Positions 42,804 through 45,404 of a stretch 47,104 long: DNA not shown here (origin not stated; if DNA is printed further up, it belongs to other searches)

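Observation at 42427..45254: ATP-grasp ligase fused to a Cys-motif FMN barrel whose catalytic His is replaced, paired with a hotdog thioesterase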

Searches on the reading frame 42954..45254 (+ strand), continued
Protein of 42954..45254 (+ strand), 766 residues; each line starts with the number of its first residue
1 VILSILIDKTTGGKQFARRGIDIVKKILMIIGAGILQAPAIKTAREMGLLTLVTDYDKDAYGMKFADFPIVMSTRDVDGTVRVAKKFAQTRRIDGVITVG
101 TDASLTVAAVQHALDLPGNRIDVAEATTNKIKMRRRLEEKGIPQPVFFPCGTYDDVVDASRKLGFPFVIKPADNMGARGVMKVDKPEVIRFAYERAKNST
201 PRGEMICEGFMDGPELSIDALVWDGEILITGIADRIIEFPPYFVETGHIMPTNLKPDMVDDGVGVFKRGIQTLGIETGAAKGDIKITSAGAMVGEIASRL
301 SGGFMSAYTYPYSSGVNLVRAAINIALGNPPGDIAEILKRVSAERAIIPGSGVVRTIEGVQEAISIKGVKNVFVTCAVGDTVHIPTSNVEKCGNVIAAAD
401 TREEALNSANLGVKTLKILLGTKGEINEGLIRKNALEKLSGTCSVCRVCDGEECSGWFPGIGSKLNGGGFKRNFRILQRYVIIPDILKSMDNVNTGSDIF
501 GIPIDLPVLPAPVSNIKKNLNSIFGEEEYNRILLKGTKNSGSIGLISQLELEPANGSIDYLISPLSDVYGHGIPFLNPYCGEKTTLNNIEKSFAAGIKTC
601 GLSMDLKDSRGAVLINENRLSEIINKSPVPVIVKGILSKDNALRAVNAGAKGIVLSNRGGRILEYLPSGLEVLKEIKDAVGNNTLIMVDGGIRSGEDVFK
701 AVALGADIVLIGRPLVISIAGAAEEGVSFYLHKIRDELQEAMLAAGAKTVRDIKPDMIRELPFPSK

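Call 38: find_encoding_contigs(protein=P0013, flank=10000, max_places=2)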
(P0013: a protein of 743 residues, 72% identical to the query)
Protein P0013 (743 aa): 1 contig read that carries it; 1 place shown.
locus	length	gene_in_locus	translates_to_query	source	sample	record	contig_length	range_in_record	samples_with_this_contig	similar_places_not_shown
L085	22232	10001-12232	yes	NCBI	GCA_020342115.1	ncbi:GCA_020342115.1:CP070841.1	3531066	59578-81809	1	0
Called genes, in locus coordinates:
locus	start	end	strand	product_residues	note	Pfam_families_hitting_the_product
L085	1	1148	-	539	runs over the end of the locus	PF20157:Maf_flag10_N (faint), PF01973:MptE-like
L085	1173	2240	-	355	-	-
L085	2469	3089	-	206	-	-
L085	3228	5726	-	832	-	PF01588:tRNA_bind, PF03483:B3_4, PF03484:B5, PF17759:tRNA_synthFbeta, PF03147:FDX-ACB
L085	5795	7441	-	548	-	PF01565:FAD_binding_4, PF02913:FAD-oxidase_C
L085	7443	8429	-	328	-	PF01012:ETF, PF00766:ETF_alpha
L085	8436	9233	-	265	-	PF01012:ETF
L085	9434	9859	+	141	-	PF14539:DUF4442 (weak), PF03061:4HBT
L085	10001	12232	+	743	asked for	PF02655:ATP-grasp_3 (weak), PF13535:ATP-grasp_4, PF18603:LAL_C2, PF01070:FMN_dh, PF00478:IMPDH (weak)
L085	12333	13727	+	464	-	PF10396:TrmE_N, PF12631:MnmE_helical, PF03193:RsgA_GTPase (faint), PF01926:MMR_HSR1, PF02421:FeoB_N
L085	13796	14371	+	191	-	PF01227:GTP_cyclohydroI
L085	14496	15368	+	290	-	PF01797:Y1_Tnp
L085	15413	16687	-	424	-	PF00579:tRNA-synt_1b, PF22421:SYY_C-terminal, PF01479:S4 (weak)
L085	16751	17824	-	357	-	PF01869:BcrAD_BadFG (faint), PF00480:ROK (weak), PF00871:Acetate_kinase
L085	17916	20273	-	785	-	PF02190:LON_substr_bdg, PF00004:AAA, PF07728:AAA_5, PF22667:Lon_lid, PF05362:Lon_C, PF13541:ChlI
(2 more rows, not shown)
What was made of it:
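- In the closed genome CP070841.1 the region is an ordinary housekeeping stretch: pheT, Etf/GlcD, PaaI, fusion, mnmE, folE, tyrS (call 38).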

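Call 39: find_encoding_contigs(protein=P0114, flank=8000, max_places=2)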
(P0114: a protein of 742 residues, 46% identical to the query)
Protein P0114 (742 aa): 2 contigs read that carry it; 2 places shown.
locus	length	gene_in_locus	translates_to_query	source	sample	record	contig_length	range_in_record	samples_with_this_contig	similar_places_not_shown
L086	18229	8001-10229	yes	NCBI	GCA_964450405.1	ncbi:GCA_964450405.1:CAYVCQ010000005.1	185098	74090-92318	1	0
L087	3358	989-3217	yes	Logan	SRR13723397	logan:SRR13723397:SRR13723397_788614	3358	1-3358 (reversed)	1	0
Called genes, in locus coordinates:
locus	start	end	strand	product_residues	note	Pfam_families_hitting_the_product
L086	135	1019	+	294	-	PF00226:DnaJ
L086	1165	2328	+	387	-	PF01168:Ala_racemase_N, PF00842:Ala_racemase_C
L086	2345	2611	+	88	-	PF04359:DUF493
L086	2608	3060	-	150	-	PF04463:2-thiour_desulf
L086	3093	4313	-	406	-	PF01266:DAO (weak), PF03486:HI0933_like, PF13450:NAD_binding_8 (weak), PF22780:HI0933_like_1st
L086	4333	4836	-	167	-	-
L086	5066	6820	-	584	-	PF01590:GAF, PF13185:GAF_2, PF13492:GAF_3 (weak), PF01590:GAF, PF13185:GAF_2, PF07228:SpoIIE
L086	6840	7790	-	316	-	PF03320:FBPase_glpX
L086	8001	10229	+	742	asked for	PF02655:ATP-grasp_3, PF02786:CPSase_L_D2 (weak), PF07478:Dala_Dala_lig_C (weak), PF13535:ATP-grasp_4, PF18603:LAL_C2, PF01070:FMN_dh, PF01070:FMN_dh, PF01645:Glu_synthase (weak), +2 more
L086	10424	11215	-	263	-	PF00378:ECH_1, PF16113:ECH_2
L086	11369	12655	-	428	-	PF00108:Thiolase_N, PF00109:ketoacyl-synt (weak), PF02803:Thiolase_C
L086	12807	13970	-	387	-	PF02771:Acyl-CoA_dh_N, PF02770:Acyl-CoA_dh_M, PF00441:Acyl-CoA_dh_1, PF08028:Acyl-CoA_dh_2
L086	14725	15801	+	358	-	PF13784:Fic_N, PF02661:Fic, PF21248:SoFic-like_C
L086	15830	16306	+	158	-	PF03061:4HBT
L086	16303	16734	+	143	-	PF01475:FUR (weak)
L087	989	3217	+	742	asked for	PF02655:ATP-grasp_3, PF02786:CPSase_L_D2 (weak), PF07478:Dala_Dala_lig_C (weak), PF13535:ATP-grasp_4, PF18603:LAL_C2, PF01070:FMN_dh, PF01070:FMN_dh, PF01645:Glu_synthase (weak), +2 more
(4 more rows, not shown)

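Call 43: search_solved_structures(query=A3, max_evalue=1e-20, show_alignments=5)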
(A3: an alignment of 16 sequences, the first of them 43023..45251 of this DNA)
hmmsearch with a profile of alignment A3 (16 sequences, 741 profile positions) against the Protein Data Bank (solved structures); distinct sequences matched with E-value up to 1e-20: 46.
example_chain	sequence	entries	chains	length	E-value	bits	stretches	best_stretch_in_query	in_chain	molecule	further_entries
7f22_A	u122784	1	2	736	1.7e-63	217.9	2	577-731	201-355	L-lactate oxidase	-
7f20_A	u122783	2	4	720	1.7e-62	214.6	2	577-731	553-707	L-lactate oxidase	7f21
9rc7_A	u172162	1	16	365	9.6e-44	152.6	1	596-733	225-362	L-lactate oxidase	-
6rhs_A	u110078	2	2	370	4.2e-43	150.5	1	587-736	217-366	Putative L-lactate oxidase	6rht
6r9v_A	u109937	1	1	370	6e-43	150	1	587-736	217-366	Putative L-lactate oxidase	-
1al7_A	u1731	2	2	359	3.9e-40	140.7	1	596-735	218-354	GLYCOLATE OXIDASE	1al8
1gyl_A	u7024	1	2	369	4.2e-40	140.6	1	596-735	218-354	GLYCOLATE OXIDASE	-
1gox_A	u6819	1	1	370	4.3e-40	140.5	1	596-735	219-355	(S)-2-HYDROXY-ACID OXIDASE, PEROXISOMAL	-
5zbm_A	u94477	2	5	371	8.5e-40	139.6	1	596-736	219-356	Glycolate oxidase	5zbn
6ai7_A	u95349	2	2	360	1e-38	136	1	595-729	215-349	4-hydroxymandelate oxidase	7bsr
5zzp_A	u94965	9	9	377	1.1e-38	135.9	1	595-729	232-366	4-hydroxymandelate oxidase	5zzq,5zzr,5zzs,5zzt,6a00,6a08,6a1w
6a3t_A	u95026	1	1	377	1.1e-38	135.8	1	595-729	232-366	4-hydroxymandelate oxidase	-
5zzx_A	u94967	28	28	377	1.2e-38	135.8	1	595-729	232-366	4-hydroxymandelate oxidase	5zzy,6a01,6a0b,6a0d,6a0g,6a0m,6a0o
5zzz_A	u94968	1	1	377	1.2e-38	135.7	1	595-729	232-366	4-hydroxymandelate oxidase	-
1tb3_A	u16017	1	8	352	9.6e-36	126.1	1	602-736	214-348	Hydroxyacid oxidase 3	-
3vot_A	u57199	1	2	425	1.4e-34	122.3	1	60-357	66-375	L-amino acid ligase, BL00235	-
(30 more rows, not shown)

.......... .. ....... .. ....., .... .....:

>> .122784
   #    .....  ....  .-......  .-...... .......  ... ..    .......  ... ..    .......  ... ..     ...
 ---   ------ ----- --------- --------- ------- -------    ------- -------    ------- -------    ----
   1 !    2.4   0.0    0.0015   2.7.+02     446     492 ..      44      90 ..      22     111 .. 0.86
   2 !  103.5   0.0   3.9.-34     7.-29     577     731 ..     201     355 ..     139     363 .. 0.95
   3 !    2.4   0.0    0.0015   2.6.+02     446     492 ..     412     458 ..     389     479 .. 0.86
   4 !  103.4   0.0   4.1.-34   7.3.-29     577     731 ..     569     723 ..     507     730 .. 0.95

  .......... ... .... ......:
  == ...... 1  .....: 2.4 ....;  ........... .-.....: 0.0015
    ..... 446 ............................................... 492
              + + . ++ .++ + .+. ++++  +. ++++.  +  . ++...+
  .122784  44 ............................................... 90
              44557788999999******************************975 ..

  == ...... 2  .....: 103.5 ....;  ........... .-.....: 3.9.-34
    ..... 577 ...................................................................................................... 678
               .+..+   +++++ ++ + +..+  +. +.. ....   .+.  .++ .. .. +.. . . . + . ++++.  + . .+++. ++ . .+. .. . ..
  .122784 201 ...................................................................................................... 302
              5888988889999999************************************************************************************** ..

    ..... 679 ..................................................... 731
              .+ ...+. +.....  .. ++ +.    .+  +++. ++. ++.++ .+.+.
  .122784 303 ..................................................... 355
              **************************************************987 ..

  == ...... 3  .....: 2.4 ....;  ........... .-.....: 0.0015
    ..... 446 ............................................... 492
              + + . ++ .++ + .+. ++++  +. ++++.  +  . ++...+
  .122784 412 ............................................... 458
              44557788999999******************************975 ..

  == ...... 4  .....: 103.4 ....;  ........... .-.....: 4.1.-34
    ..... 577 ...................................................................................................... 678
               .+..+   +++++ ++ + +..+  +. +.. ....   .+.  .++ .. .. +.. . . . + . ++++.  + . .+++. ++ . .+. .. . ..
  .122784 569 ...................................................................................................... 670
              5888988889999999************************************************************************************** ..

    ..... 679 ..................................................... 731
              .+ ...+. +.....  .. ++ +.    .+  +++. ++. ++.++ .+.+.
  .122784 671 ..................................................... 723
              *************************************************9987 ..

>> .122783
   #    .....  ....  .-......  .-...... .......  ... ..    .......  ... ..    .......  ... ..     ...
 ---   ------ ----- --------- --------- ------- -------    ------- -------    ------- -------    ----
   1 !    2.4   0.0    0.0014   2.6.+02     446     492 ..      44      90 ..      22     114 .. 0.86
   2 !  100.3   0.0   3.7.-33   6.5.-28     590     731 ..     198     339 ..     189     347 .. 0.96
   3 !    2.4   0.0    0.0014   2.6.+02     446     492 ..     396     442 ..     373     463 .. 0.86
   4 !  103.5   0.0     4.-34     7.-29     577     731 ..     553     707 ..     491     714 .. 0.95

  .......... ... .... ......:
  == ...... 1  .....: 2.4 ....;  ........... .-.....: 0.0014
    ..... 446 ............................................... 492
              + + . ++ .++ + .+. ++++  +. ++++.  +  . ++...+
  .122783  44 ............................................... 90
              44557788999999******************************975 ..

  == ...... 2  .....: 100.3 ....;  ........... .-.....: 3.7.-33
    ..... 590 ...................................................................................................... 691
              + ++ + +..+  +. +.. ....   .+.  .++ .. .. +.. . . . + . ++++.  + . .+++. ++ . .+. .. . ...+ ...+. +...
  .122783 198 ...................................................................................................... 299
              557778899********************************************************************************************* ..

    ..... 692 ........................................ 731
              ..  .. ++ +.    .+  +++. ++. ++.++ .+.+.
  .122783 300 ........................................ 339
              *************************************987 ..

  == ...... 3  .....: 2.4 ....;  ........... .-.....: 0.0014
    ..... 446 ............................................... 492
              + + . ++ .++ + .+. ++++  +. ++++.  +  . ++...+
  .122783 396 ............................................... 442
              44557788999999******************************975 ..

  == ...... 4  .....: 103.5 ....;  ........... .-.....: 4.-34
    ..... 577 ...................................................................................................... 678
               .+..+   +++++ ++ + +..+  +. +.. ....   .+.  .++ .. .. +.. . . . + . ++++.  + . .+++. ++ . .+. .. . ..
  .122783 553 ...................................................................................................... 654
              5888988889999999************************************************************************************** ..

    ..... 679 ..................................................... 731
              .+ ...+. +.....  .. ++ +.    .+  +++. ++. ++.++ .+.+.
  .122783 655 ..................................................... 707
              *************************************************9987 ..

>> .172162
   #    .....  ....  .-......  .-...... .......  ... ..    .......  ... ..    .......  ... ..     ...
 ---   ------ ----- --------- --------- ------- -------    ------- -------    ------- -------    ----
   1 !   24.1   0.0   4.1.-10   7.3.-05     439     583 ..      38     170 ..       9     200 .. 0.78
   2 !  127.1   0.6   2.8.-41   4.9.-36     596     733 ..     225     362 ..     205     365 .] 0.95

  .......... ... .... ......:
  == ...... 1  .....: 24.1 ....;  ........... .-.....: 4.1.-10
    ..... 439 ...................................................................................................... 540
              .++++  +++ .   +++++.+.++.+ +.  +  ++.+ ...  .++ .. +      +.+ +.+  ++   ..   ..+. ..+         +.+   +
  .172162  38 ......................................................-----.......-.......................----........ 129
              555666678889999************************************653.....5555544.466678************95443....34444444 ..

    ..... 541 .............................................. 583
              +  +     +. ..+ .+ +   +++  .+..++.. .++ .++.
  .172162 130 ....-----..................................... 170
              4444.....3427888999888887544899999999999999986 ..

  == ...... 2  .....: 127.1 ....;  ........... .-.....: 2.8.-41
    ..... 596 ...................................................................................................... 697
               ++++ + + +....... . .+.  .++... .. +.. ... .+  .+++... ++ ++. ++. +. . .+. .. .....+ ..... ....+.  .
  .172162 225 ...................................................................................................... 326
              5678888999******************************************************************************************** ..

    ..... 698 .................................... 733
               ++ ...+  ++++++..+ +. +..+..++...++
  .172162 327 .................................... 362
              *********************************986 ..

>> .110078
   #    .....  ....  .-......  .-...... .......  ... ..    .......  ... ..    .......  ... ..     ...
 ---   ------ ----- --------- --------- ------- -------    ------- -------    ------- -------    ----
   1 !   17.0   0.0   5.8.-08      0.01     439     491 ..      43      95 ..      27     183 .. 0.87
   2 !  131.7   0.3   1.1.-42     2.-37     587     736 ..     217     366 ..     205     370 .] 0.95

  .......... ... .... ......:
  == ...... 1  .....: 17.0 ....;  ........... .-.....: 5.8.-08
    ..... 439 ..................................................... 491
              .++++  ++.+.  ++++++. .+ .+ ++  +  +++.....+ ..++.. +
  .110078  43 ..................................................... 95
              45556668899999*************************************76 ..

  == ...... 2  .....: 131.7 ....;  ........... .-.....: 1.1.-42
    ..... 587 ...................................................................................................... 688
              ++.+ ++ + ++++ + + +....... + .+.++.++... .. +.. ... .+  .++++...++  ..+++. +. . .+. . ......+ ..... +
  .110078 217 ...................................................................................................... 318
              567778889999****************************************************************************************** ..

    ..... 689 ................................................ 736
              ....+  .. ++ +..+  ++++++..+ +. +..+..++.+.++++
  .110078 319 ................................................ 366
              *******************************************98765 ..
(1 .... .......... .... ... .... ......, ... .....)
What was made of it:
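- In profile alignments the Arg-type barrel is closer to classical oxidases at two segments: FFNPY against FFQLY, and L-S-L-D against L-T-V-D (call 43).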
